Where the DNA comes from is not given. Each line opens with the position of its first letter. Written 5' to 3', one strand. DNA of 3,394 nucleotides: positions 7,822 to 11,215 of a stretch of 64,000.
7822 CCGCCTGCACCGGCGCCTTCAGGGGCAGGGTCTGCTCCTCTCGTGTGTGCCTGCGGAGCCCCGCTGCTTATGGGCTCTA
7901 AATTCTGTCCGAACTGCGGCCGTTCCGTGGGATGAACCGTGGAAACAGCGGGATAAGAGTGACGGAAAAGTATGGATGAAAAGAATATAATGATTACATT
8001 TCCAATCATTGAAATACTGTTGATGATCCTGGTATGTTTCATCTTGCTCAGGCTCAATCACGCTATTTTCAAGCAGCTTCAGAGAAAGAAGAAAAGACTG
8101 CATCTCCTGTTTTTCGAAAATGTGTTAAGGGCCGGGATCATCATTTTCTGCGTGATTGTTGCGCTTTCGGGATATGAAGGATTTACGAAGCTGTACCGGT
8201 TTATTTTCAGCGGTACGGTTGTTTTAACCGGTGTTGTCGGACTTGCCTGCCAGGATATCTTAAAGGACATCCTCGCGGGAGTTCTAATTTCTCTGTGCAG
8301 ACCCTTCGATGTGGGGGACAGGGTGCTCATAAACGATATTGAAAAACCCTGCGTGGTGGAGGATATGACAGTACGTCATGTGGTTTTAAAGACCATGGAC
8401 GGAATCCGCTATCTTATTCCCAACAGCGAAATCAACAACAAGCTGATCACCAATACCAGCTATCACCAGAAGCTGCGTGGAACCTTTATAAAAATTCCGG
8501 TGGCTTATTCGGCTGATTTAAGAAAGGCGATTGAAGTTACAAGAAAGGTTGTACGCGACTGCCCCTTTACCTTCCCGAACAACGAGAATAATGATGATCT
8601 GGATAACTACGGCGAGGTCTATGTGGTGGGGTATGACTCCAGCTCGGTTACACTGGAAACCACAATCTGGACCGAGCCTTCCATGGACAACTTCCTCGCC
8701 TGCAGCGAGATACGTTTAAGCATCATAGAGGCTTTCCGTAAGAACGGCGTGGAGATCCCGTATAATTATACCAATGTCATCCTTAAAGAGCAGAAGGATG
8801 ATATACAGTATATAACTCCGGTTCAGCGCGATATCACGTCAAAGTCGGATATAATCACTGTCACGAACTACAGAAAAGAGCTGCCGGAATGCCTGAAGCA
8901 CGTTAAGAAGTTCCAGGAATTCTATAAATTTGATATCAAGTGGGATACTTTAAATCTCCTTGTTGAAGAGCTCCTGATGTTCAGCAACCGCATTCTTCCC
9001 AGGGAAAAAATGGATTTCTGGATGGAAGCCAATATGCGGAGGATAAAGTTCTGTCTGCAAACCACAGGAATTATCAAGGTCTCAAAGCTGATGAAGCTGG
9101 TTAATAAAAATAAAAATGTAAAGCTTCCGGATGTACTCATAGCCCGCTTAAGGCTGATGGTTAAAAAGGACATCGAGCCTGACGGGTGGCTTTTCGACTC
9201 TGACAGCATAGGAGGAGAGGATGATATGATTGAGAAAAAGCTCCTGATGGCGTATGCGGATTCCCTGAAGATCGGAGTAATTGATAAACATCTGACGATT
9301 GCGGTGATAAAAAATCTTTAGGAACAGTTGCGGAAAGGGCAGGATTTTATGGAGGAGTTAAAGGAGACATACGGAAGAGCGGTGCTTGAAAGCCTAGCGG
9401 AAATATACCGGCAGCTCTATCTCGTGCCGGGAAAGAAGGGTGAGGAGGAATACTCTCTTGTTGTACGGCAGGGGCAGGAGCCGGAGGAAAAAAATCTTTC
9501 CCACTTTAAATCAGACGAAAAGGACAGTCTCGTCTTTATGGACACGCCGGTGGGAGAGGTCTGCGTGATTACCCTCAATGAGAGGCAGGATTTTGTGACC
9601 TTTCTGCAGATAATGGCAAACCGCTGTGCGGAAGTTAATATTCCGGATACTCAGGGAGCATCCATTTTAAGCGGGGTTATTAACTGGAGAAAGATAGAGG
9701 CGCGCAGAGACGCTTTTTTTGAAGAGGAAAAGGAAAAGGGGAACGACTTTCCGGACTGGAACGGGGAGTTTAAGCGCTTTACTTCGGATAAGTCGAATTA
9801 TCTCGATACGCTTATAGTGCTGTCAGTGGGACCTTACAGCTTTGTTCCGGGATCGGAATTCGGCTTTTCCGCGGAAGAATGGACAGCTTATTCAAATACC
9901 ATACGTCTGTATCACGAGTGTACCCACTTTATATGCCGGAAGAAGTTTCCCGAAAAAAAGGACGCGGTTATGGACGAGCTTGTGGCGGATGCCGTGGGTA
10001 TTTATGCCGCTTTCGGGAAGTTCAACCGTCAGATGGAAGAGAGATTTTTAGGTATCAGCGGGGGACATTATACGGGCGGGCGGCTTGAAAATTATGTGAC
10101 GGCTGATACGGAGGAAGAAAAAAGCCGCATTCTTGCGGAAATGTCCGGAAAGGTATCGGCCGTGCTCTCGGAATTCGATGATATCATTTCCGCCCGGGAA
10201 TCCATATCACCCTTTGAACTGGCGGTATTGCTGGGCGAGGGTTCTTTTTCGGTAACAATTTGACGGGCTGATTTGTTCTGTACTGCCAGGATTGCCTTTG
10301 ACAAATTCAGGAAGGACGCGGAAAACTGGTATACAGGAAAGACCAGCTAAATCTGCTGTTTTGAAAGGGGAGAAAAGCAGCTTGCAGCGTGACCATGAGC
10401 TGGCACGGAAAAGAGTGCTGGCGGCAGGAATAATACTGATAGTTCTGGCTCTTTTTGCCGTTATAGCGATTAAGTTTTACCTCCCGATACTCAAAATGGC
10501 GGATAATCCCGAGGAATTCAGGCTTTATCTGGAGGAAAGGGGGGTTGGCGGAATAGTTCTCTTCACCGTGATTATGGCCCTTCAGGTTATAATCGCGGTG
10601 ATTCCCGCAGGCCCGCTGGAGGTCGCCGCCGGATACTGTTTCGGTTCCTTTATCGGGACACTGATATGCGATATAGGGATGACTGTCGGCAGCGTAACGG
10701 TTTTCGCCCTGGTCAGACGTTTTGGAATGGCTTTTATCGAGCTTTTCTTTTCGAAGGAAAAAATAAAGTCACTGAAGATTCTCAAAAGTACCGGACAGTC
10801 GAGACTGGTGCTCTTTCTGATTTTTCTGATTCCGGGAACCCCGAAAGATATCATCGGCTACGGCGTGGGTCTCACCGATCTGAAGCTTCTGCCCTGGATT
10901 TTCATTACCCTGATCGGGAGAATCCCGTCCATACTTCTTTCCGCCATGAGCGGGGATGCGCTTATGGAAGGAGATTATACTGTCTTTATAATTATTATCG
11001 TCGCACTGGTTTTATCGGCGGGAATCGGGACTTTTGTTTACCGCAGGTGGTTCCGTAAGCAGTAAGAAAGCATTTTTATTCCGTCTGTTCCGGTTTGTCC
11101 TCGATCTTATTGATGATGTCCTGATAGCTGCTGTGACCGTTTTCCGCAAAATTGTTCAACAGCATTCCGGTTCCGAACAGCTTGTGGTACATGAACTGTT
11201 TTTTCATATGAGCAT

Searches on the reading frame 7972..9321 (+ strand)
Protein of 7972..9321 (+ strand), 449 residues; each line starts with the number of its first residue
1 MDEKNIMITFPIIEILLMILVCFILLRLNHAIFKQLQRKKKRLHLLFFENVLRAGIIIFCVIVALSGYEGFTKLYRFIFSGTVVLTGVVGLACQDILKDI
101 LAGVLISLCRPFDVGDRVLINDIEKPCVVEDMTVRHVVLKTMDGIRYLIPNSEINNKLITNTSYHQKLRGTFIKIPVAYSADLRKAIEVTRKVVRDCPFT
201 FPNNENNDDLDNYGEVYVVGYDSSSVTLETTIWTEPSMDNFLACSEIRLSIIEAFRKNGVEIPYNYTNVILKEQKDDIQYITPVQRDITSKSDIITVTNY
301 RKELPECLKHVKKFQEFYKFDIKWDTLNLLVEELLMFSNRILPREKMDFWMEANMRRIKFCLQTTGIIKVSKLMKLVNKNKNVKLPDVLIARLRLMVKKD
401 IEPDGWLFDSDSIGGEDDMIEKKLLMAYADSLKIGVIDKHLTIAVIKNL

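Call 7: search_protein_families(library=pfam, proteins=[window:7972-9321:+], max_evalue=0.001)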
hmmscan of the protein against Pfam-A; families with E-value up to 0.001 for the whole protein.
window:7972-9321:+ (449 aa): 2 families
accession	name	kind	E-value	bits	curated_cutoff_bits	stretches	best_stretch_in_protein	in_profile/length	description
PF00924.24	MS_channel_2nd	-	2.9e-13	50.1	20.2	1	95-163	1-67/68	Mechanosensitive ion channel, beta-domain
PF21082.3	MS_channel_3rd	-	1.5e-10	41.8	21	1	174-262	4-88/88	Mechanosensitive ion channel MscS, C-terminal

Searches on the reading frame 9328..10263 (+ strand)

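Call 7: search_protein_families(library=pfam, proteins=[window:9328-10263:+], max_evalue=0.001)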
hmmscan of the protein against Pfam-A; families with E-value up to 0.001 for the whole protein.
window:9328-10263:+ (311 aa): 1 family
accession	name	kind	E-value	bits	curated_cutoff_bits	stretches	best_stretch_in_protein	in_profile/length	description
PF22541.2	DUF7005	-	3.1e-56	191.3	27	1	19-292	58-337/361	Family of unknown function (DUF7005)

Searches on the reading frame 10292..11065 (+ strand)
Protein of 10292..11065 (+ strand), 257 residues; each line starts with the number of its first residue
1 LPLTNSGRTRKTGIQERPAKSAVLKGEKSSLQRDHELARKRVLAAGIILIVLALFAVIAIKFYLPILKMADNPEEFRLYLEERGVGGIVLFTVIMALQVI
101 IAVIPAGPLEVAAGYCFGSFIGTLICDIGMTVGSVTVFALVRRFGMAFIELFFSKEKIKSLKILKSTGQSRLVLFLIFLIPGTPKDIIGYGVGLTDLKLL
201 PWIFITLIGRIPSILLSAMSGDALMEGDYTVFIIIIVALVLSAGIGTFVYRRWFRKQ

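Call 7: search_protein_families(library=pfam, proteins=[window:10292-11065:+], max_evalue=0.001)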
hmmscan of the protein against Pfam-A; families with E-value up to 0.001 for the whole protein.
window:10292-11065:+ (257 aa): 1 family
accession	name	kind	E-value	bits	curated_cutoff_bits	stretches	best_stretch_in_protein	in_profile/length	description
PF09335.16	VTT_dom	-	1.3e-18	68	33.9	1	104-222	1-122/123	VTT domain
